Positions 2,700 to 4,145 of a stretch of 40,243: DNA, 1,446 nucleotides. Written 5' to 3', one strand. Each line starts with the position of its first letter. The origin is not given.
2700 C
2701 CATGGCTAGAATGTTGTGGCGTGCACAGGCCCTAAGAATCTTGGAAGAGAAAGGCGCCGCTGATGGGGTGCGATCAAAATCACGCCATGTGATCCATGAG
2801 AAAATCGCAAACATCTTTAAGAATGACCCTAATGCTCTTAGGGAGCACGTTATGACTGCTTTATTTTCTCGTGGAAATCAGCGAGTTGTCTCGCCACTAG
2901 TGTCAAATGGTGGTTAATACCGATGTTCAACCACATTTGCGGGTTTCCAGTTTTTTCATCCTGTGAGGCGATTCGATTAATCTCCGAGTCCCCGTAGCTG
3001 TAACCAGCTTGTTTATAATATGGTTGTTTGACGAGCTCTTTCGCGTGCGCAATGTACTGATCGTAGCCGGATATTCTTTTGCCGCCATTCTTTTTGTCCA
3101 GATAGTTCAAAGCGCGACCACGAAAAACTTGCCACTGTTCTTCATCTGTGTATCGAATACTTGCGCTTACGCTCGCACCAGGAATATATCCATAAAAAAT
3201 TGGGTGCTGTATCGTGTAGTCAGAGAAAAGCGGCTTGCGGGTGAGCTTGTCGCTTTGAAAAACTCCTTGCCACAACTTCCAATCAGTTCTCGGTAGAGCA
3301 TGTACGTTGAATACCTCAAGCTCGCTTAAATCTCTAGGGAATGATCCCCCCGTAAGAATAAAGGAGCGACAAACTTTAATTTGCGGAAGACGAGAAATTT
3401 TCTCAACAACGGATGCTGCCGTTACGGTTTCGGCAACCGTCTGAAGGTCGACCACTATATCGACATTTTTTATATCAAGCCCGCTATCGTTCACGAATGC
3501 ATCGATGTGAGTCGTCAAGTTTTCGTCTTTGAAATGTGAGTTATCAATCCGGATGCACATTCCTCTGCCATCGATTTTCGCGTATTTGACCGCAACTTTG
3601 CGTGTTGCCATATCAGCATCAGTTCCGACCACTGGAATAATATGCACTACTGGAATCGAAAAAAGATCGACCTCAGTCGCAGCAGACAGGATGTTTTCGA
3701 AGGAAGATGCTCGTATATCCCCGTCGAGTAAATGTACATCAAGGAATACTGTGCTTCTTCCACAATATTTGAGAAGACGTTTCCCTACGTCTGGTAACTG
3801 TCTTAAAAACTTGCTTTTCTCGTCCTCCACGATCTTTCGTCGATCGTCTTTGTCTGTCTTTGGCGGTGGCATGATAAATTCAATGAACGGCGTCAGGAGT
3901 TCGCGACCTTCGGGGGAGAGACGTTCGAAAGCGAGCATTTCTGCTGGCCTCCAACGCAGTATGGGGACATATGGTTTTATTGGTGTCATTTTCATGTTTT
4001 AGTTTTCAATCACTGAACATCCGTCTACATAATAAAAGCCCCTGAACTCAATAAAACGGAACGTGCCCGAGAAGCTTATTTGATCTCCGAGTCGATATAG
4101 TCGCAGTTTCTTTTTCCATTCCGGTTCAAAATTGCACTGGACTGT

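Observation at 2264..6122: Candidate undescribed conflict system: higB, higA::immA, an anchored small-domain gene and a Beta-protein gene in one coupled operon, facing an sce7726-type nuclease gene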

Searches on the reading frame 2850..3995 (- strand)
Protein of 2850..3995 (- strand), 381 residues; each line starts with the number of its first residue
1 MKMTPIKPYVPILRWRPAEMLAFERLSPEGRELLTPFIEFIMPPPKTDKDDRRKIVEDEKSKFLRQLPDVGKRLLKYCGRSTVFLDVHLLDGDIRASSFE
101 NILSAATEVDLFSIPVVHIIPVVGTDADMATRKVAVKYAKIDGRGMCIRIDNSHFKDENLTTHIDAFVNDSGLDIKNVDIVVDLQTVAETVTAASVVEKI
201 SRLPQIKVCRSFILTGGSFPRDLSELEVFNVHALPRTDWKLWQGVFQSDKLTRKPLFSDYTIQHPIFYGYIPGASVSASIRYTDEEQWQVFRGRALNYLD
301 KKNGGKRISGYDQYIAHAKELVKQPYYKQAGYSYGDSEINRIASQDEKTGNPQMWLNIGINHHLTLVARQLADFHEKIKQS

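Call 3: search_protein_families(library=pfam, proteins=[window:2850-3995:-], max_evalue=0.01)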
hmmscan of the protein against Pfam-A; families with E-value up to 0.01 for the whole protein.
window:2850-3995:- (381 aa): 1 family
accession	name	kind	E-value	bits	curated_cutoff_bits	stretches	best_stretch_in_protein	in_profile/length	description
PF14350.11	Beta_protein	-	4.3e-62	211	27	1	9-369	1-342/342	Beta protein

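Call 4: search_protein_families(library=ncbifam, proteins=[window:2850-3995:-], max_evalue=0.01)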
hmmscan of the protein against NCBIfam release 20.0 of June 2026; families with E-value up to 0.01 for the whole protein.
window:2850-3995:- (381 aa): 0 families

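Call 5: search_protein_families(library=padloc, proteins=[window:2850-3995:-], max_evalue=0.01)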
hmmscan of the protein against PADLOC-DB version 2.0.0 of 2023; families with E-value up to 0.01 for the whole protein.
window:2850-3995:- (381 aa): 4 families
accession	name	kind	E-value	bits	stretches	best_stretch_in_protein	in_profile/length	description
PDLC03983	PD-Lambda-2_C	-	5.9e-51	171.7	1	9-379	7-359/374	-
PDLC03984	PD-Lambda-2_C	-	5.9e-42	142.1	1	8-379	4-369/377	-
PDLC02985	beta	-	1.2e-08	32.1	1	9-371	10-337/355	-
PDLC03985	PD-Lambda-2_C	-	2.1e-05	22.7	1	7-190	3-185/192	-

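Call 15: find_related_loci(query=window:2850-3995:-, collection=genome_contigs, flank=8000)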
Query window:2850-3995:- (381 aa) in genome_contigs; peptide patterns used: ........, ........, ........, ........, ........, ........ (x = any residue, [..] = any of these).
267 stretches matched a pattern; 11 encode a relative of the query (tblastn E <= 1e-3); 11 distinct loci.
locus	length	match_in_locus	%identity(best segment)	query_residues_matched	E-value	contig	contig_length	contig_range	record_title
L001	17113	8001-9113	71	3-381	0e+0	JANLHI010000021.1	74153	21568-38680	MAG: Patescibacteria group bacterium isolate P6-13 k99_82333, whole genome shotgun sequence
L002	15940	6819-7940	59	4-377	2e-157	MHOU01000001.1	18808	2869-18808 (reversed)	MAG: Candidatus Staskawiczbacteria bacterium RIFCSPHIGHO2_02_FULL_43_16 rifcsphigho2_02_scaffold_11455, whole genome sho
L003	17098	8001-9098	55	6-373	3e-140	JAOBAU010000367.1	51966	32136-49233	MAG: Acidobacteria bacterium isolate RYN_27 scaffold_2287540, whole genome shotgun sequence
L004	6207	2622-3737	54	2-379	5e-140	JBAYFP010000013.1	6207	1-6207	MAG: Candidatus Paceibacterota bacterium isolate SO_2016_GW1_104 scaffold24249_OW334_2016, whole genome shotgun sequence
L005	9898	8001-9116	53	2-379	3e-137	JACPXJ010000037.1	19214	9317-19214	MAG: Candidatus Nomurabacteria bacterium isolate NC_groundwater_834_Pr1_B-0.1um_42_21 Montesol18_Bp1_scaffold_1369292, w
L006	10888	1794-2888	53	3-373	1e-132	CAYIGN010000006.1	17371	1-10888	MAG TPA_asm: uncultured Candidatus Saccharibacteria bacterium isolate ERP119705_co24_1044 genome assembly, contig: NODE_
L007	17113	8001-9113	54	6-380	1e-131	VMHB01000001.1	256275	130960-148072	MAG: Parcubacteria group bacterium Greene0714_7 Greene07147_scaffold_73, whole genome shotgun sequence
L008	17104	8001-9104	52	6-377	3e-128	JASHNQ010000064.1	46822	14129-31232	MAG: candidate division FCPU426 bacterium isolate JOPF001 JOPF_AWAY_contig_898872, whole genome shotgun sequence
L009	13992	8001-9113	52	6-380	3e-127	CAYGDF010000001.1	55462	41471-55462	MAG TPA_asm: uncultured Candidatus Saccharibacteria bacterium isolate ERP113451_co1_291 genome assembly, contig: NODE_43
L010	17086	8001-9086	50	5-373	3e-125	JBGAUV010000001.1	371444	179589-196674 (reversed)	MAG: Candidatus Paceibacteria bacterium isolate MAG_MBR_H10.111 MBRH10-111_opera_contig_99, whole genome shotgun sequenc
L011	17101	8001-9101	45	1-374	9e-110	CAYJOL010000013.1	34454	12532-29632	MAG TPA_asm: uncultured Ignavibacteriales bacterium isolate ERP124720_co1_93 genome assembly, contig: NODE_1734_length_3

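Call 27: search_dna_similar(query=window:2850-3995:-, collection=plasmids, mode=protein, max_rows=30, max_evalue=0.001)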
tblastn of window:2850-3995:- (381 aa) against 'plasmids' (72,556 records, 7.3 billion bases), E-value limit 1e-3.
Records with a match: 18; places in all: 18; records where one place covers at least 80% of the query: 14.
Best place of each record, by identity: <60% 18.
By first word of the organism name: Agrobacterium 5; Rhodococcus 4; Acinetobacter 3; Sinorhizobium 2; Escherichia 1; Rhizobium 1; Marinibacterium 1; Sarcina 1.
By predicted mobility (MOB-suite, as given by PLSDB): non-mobilizable 10; conjugative 6; mobilizable 2.
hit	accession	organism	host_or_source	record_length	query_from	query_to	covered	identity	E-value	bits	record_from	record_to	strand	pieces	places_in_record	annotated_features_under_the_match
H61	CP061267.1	Escherichia coli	Sheep,cell culture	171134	9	375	96%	28.9%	2e-35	145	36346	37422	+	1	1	beta family protein | sce7726 family protein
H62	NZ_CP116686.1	Agrobacterium fabrum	cell culture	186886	1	372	98%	27.4%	8e-24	110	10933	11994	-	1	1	beta family protein | sce7726 family protein | XRE family transcriptional regulator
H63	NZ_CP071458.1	Rhizobium lentis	lentil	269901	1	372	98%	27.4%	3e-23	108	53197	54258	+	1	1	beta family protein | sce7726 family protein | XRE family transcriptional regulator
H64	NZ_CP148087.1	Sinorhizobium meliloti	Medicago sativa,cell culture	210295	1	372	98%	26.9%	2e-22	106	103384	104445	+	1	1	beta family protein | sce7726 family protein | XRE family transcriptional regulator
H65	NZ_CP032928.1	Agrobacterium tumefaciens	Rubus sp.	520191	1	372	98%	26.4%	6e-22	105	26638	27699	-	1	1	beta family protein | sce7726 family protein | XRE family transcriptional regulator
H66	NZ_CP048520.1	Agrobacterium tumefaciens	walnut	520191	1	372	98%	26.4%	6e-22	105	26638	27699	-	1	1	beta family protein | sce7726 family protein | XRE family transcriptional regulator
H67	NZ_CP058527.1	Agrobacterium tumefaciens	-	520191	1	372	98%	26.4%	6e-22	105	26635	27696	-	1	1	beta family protein | sce7726 family protein | XRE family transcriptional regulator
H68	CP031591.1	Marinibacterium anthonyi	Isolate culture,marine surface water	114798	9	372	96%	26.7%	2e-25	115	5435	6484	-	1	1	hypothetical protein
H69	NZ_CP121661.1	Sinorhizobium terangae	Desmanthus virgatus,cell culture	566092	9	374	96%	26.1%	2e-21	103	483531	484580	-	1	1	beta family protein | sce7726 family protein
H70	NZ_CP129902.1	Rhodococcus ruber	soil,bacterial genome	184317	1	372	98%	25.4%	1e-22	107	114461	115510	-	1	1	beta family protein | sce7726 family protein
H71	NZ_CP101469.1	Rhodococcus gordoniae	water,poultry farm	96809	9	372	96%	25.7%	2e-22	107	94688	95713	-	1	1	beta family protein | sce7726 family protein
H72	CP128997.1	Rhodococcus opacus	sludge,sludge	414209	9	372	96%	25.5%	9e-20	99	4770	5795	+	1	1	beta family protein | sce7726 family protein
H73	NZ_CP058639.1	Rhodococcus sp. ZPP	cell culture,soil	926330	9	372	96%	25.5%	9e-20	99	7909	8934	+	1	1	beta family protein | sce7726 family protein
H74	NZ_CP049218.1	Agrobacterium tumefaciens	Clematis,cell culture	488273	9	371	95%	24.3%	5e-7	59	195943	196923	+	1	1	sce7726 family protein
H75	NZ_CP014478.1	Acinetobacter pittii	Homo sapiens,Wound swab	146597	145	378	61%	26.3%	3e-12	76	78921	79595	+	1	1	hypothetical protein | sce7726 family protein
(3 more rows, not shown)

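Call 28: get_annotated_region(hit=H61, flank=4000)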
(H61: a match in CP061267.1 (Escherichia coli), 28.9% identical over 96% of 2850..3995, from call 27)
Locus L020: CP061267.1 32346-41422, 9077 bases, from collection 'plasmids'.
description: Escherichia coli strain STEC1024 plasmid pSTEC1024_3, complete sequence
organism: Escherichia coli (NCBI taxid 562)
taxonomy: Bacteria; Pseudomonadota; Gammaproteobacteria; Enterobacterales; Enterobacteriaceae; Escherichia; Escherichia coli
host: -; source: Sheep,cell culture; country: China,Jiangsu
typing (MOB-suite, as given by PLSDB): non-mobilizable
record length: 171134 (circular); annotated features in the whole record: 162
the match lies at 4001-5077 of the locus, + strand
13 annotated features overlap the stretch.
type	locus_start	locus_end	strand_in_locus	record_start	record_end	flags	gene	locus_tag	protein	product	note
CDS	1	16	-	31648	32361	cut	-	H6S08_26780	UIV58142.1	helix-turn-helix domain-containing protein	-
CDS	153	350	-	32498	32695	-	-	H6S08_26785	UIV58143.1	TrmB family transcriptional regulator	-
CDS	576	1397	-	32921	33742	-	-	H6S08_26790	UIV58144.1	antitermination protein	-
CDS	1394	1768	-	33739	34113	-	-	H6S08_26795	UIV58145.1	RusA family crossover junction endodeoxyribonuclease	-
CDS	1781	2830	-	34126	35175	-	-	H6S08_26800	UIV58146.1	DUF968 domain-containing protein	-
CDS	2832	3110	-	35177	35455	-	-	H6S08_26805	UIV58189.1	hypothetical protein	-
CDS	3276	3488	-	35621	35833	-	-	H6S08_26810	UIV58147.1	type I toxin-antitoxin system Hok family toxin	-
CDS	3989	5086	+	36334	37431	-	-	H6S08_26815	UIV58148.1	beta family protein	-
CDS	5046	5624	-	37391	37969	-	-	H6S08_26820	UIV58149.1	sce7726 family protein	-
CDS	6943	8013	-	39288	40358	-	-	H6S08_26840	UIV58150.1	phage replisome organizer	-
CDS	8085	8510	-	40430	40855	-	-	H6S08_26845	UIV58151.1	Rha family transcriptional regulator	-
CDS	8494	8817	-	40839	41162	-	-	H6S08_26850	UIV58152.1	transcriptional regulator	-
CDS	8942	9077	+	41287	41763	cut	-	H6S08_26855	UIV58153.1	hypothetical protein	-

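Call 29: get_annotated_region(hit=H62, flank=4000)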
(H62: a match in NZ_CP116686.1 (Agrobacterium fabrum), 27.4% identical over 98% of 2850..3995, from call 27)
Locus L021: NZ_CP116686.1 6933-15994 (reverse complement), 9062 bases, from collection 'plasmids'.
description: Agrobacterium fabrum strain 2788 plasmid pAt2788b, complete sequence
organism: Agrobacterium fabrum (NCBI taxid 1176649)
taxonomy: Bacteria; Pseudomonadota; Alphaproteobacteria; Hyphomicrobiales; Rhizobiaceae; Agrobacterium; Agrobacterium fabrum
host: -; source: cell culture; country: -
typing (MOB-suite, as given by PLSDB): conjugative; relaxase MOBQ; mating-pair formation MPF_T
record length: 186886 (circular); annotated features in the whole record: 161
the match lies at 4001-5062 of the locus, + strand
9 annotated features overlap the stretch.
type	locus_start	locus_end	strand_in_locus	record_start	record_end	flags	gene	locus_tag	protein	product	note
CDS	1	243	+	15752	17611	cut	-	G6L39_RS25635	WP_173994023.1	ATP-dependent helicase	-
CDS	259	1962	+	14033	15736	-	-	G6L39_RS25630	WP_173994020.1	RNA-directed DNA polymerase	-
CDS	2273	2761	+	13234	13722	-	-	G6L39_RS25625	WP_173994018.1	hypothetical protein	-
CDS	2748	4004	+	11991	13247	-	-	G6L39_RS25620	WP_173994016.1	XRE family transcriptional regulator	-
CDS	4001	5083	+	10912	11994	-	-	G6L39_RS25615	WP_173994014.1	beta family protein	-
CDS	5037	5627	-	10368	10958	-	-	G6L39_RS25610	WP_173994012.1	sce7726 family protein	-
CDS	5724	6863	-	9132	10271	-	-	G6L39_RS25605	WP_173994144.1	RHE_PE00001 family protein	-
CDS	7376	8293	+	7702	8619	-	-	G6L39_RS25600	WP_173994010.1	recombinase family protein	GO:0006310 - DNA recombination [Evidence IEA]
CDS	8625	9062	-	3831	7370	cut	-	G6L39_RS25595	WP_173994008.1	SIR2 family protein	-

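Call 30: get_annotated_region(hit=H70, flank=4000)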
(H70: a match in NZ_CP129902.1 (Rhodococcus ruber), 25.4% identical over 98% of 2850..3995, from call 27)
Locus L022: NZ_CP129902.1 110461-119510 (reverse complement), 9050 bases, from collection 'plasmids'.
description: Rhodococcus ruber strain Y14 plasmid unnamed3, complete sequence
organism: Rhodococcus ruber (NCBI taxid 1830)
taxonomy: Bacteria; Actinomycetota; Actinomycetes; Mycobacteriales; Nocardiaceae; Rhodococcus; Rhodococcus ruber
host: -; source: soil,bacterial genome; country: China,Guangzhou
typing (MOB-suite, as given by PLSDB): conjugative; relaxase MOBF,MOBF; mating-pair formation MPF_T
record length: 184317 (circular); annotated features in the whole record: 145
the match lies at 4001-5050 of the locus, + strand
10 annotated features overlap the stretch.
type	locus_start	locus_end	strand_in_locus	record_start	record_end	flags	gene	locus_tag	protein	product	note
CDS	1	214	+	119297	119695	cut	-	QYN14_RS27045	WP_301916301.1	hypothetical protein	-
CDS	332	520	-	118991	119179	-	-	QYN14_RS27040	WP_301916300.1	hypothetical protein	-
CDS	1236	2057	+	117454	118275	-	-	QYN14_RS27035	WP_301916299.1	hypothetical protein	-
CDS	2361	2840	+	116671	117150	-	-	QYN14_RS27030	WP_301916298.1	hypothetical protein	-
CDS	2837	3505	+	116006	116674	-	-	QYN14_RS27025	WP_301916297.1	DUF6308 family protein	-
CDS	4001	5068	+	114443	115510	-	-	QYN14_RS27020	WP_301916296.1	beta family protein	-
CDS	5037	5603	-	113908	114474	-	-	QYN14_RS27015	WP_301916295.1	sce7726 family protein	-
CDS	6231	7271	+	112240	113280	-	-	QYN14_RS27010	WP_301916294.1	hypothetical protein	-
CDS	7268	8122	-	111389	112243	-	-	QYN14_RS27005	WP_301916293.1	hypothetical protein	-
CDS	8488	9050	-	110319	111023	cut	-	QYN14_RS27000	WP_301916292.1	DUF3800 domain-containing protein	-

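Call 61: search_protein_families(library=ncbifam, proteins=[L020:3989-5086:+], max_evalue=0.01)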
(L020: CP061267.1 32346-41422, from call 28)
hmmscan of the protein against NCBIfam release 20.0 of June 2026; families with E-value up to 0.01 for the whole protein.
L020:3989-5086:+ (365 aa): 0 families

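Call 71: search_protein_families(library=phrogs, proteins=[window:2850-3995:-], max_evalue=0.001)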
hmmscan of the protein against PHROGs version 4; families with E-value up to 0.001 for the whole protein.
window:2850-3995:- (381 aa): 1 family
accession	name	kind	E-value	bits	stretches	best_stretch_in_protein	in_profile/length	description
phrog_9159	-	unknown function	3.9e-60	205.1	1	9-374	6-353/356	-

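Call 74: find_homologous_proteins(query=window:2850-3995:-, max_evalue=0.00001)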
Query window:2850-3995:- (381 aa): 272 proteins with E <= 0.00001 among 3281 candidates; the best 120 are listed.
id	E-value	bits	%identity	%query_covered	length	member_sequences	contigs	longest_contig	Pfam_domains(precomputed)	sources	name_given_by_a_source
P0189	4.8e-257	870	100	100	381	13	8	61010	PF14350.12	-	-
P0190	3.1e-222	755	85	99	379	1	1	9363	PF14350.12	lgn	-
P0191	2.5e-198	677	82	94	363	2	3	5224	PF14350.12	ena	-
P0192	2.2e-194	664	77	98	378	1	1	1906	PF14350.12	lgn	-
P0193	6.0e-189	646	75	98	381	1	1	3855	PF14350.12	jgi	jgi:hypothetical protein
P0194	6.2e-188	643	74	98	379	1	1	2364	PF14350.12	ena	-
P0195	4.5e-186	636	72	98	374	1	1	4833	PF14350.12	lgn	-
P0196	1.1e-183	629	72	98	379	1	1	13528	PF14350.12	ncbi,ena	-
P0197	5.6e-182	623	72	98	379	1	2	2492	PF14350.12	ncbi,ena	-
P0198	1.8e-181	621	72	98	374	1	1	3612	PF14350.12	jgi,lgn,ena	-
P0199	1.2e-180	619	73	97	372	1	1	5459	PF14350.12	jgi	-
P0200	5.4e-180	616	71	98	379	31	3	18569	PF14350.12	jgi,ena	-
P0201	2.9e-179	614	75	94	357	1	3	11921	PF14350.12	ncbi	-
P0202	2.6e-177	608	70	98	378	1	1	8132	PF14350.12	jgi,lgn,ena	-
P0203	3.5e-176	604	70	98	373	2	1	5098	PF14350.12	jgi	-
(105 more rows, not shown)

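Call 77: search_solved_structures(query=A4, max_evalue=1)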
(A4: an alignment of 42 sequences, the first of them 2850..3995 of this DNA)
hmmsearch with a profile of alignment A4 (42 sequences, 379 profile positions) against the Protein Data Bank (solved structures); distinct sequences matched with E-value up to 1: 0.

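Call 85: predict_structure(alignment_id=A4)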
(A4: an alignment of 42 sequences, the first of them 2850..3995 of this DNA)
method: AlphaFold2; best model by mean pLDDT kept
length: 381 residues; sequences in the alignment: 42
mean_pLDDT: 89.2   pTM: 0.90
mean pLDDT of the five models: 89.2, 84.9, 84.5, 84.2, 83.5
residues with pLDDT >= 90: 260; 70-90: 82; 50-70: 39; < 50: 0
segments of 3 or more residues with pLDDT < 50: none
pLDDT, mean of each block of 10 residues (from residue 1): 84 93 94 95 89 89 95 93 94 96 93 93 83 95 89 93 97 95 89 96 95 83 82 92 95 94 66 71 92 78 65 88 96 97 80 90 96 87 62
secondary structure, 60 per line:
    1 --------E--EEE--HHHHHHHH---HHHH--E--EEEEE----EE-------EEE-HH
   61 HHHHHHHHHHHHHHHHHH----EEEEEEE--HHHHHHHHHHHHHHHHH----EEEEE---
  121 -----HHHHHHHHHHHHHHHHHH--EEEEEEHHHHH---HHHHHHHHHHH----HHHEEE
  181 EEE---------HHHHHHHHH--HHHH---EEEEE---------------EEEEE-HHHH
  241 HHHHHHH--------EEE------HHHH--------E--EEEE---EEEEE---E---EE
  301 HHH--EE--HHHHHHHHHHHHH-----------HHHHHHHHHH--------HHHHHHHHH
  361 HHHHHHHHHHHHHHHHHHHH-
elements in order: E12-14 H17-24 H28-31 E37-41 E55-57 H59-78 E83-89 H92-108 E113-117 H126-143 E146-151 H152-156 H160-170 E178-183 H193-201 H204-207 E211-215 E231-235 H237-247 E256-258 H265-268 E280-283 E287-291 H310-322 H334-343 H352-380

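Call 87: fold_search(model_id=the predicted structure, library=pdb)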
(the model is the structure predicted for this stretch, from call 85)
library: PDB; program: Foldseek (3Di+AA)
matches with E <= 10: 1563; with E <= 0.001: 2
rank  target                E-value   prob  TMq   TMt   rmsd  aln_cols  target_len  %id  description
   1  8k7m_A                3.0e-04  1.00  0.35  0.53   7.9       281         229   12  De novo design protein -T01 (released 2024-07-31)
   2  8un2_A                9.4e-04  0.99  0.33  0.30   8.9       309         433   10  Microbacterium testaceum C-glucosyl deglycosidase (CGD), wild type (cryo-EM) (released 2025-04-23)
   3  6wn6_B                1.4e-03  0.99  0.31  0.40   8.9       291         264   11  Crystal structure of 3-keto-D-glucoside 4-epimerase, YcjR, from E. coli, apo form (released 2020-06-10)
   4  7drd_G                1.5e-03  0.98  0.31  0.40   9.1       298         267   12  Cryo-EM structure of DgpB-C at 2.85 angstrom resolution (released 2021-12-08)
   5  7drd_C                3.0e-03  0.97  0.31  0.41   8.9       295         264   10  Cryo-EM structure of DgpB-C at 2.85 angstrom resolution (released 2021-12-08)
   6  2wmg_A                3.0e-03  0.96  0.33  0.25   8.4       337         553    9  Crystal structure of the catalytic module of a family 98 glycoside hydrolase from Streptococcus pneumoniae TIGR4 (Sp4G (released 2009-07-14)
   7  7x7w_A                3.2e-03  0.87  0.25  0.30  10.0       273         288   14  The X-ray Crystallographic Structure of D-Psicose 3-epimerase from Clostridia bacterium (released 2022-09-07)
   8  2gft_A                3.4e-03  0.99  0.37  0.37   8.0       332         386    9  Crystal structure of the E263A nucleophile mutant of Bacillus licheniformis endo-beta-1,4-galactanase in complex with  (released 2006-06-13)
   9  7drd_A                3.6e-03  0.97  0.31  0.41   9.0       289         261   12  Cryo-EM structure of DgpB-C at 2.85 angstrom resolution (released 2021-12-08)
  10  1ur0_A                3.8e-03  0.99  0.37  0.37   8.4       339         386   11  The structure of endo-beta-1,4-galactanase from Bacillus licheniformis in complex with two oligosaccharide products. (released 2004-10-20)
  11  4lrt_C                4.0e-03  0.57  0.24  0.26  19.3       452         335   10  Crystal and solution structures of the bifunctional enzyme (Aldolase/Aldehyde dehydrogenase) from Thermomonospora curv (released 2013-09-04)
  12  9m3a_C                4.5e-03  0.82  0.28  0.31  12.4       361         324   11  Crystal structure of the DgpB2/C2 complex from W974-1 in substrate free form (released 2026-03-04)
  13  4wiw_A                4.5e-03  0.66  0.26  0.28  16.7       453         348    9  Crystal structure of C-terminal domain of putative chitinase from Desulfitobacterium hafniense DCB-2 (released 2014-10-08)
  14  2wmh_A                4.8e-03  0.93  0.33  0.25   7.7       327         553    9  Crystal structure of the catalytic module of a family 98 glycoside hydrolase from Streptococcus pneumoniae TIGR4 in co (released 2009-07-14)
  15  8qrz_A                5.1e-03  0.94  0.32  0.29   9.3       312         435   10  Microbacterium testaceum C-glucosyl deglycosidase (CGD), wild type (released 2025-04-23)
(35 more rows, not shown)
